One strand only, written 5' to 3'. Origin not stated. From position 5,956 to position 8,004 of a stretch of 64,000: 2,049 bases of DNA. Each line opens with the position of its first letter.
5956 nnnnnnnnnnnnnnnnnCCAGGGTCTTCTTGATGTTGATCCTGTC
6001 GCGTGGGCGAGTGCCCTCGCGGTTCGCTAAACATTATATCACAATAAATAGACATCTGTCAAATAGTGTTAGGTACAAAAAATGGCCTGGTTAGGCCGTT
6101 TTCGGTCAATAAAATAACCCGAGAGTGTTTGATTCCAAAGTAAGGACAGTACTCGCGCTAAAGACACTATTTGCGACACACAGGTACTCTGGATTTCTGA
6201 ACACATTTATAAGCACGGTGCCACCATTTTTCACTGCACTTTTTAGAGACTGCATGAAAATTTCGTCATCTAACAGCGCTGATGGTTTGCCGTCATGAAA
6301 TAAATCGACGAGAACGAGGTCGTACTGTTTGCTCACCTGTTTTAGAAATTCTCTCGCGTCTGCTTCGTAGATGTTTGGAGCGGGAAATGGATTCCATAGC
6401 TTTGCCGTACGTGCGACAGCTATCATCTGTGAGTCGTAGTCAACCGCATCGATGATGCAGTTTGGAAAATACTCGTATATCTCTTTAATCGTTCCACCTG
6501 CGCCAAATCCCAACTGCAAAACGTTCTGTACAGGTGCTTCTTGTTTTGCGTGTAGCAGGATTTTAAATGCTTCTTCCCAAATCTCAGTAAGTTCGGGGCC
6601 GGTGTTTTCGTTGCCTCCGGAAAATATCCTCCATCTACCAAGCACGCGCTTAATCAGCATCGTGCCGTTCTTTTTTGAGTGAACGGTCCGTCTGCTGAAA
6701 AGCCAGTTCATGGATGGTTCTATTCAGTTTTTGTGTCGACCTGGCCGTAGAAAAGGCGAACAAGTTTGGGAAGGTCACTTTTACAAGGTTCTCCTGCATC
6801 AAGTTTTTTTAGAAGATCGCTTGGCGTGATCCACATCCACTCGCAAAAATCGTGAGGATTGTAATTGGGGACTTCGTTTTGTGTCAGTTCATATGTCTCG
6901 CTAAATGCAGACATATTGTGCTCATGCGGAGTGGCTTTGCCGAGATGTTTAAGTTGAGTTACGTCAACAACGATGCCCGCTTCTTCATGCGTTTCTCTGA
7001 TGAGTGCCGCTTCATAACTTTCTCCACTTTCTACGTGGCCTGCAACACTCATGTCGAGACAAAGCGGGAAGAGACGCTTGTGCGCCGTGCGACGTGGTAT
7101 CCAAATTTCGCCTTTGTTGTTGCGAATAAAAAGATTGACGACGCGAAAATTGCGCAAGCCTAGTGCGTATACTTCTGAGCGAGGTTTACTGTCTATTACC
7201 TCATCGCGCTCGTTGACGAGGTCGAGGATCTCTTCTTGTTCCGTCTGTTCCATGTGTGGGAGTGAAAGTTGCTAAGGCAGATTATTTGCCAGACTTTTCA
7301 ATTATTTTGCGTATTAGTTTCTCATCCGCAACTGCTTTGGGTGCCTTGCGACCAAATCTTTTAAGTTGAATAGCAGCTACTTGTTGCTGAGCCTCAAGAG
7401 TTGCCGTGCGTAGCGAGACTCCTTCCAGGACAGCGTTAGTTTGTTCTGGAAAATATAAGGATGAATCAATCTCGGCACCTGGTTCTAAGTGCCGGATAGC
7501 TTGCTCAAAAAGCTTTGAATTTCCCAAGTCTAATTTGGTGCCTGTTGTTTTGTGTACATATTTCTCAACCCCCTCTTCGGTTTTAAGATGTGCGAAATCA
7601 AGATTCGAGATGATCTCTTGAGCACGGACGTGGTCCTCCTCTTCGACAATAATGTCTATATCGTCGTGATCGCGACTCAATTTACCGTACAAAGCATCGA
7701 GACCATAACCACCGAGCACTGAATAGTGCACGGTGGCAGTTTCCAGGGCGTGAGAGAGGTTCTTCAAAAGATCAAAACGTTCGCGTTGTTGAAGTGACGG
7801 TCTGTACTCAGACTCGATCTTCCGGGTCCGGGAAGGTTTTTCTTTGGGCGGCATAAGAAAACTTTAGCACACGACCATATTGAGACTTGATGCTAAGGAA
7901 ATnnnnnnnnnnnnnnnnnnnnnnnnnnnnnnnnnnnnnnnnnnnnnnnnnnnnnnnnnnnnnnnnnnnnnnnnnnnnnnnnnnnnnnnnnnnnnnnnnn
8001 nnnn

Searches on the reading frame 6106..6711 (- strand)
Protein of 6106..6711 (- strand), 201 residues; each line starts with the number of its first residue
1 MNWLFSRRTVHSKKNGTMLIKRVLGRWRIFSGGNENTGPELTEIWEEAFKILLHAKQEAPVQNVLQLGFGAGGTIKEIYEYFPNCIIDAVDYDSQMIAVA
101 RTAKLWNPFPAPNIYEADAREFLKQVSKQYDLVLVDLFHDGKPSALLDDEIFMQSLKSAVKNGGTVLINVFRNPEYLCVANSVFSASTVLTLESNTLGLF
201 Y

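Call 8: search_protein_families(library=pfam, proteins=[window:6106-6711:-], max_evalue=0.001)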
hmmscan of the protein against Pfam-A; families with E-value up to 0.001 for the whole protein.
window:6106-6711:- (201 aa): 7 families
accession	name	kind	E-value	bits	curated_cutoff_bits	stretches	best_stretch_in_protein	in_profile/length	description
PF01564.23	Spermine_synth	-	6.1e-08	32.9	22.9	1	61-167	19-129/186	Spermine/spermidine synthase domain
PF13649.12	Methyltransf_25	-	2.5e-07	31.7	27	1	64-164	1-97/97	Methyltransferase domain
PF13847.12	Methyltransf_31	-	6.6e-06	26.3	27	1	63-172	6-113/145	Methyltransferase domain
PF08242.18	Methyltransf_12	-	2.9e-05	25.2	30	1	65-164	1-96/98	Methyltransferase domain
PF05175.20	MTS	-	3.4e-05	24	23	1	50-190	21-160/170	Methyltransferase small domain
PF08241.18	Methyltransf_11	-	3.7e-05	24.7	21.2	1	65-168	1-95/95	Methyltransferase domain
PF00891.24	Methyltransf_2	-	0.00014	21.7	22.3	1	41-168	43-164/210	O-methyltransferase domain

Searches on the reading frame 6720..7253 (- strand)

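Call 8: search_protein_families(library=pfam, proteins=[window:6720-7253:-], max_evalue=0.001)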
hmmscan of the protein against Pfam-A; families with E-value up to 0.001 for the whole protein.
window:6720-7253:- (177 aa): 2 families
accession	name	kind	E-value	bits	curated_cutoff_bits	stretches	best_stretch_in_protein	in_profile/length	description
PF00293.34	NUDIX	-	3.7e-17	63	21.1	1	37-152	4-124/134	NUDIX domain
PF14815.12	NUDIX_4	-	0.00024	21.3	35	1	41-151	3-101/113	NUDIX domain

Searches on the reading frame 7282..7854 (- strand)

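Call 8: search_protein_families(library=pfam, proteins=[window:7282-7854:-], max_evalue=0.001)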
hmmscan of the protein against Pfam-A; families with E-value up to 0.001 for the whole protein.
window:7282-7854:- (190 aa): 2 families
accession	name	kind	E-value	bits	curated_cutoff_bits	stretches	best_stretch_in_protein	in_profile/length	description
PF10706.15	Aminoglyc_resit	-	2.3e-10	41.2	21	1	30-158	2-131/149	Aminoglycoside-2''-adenylyltransferase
PF14907.12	NTP_transf_5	-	1.1e-07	32.1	31.2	1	26-115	56-146/249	Uncharacterised nucleotidyltransferase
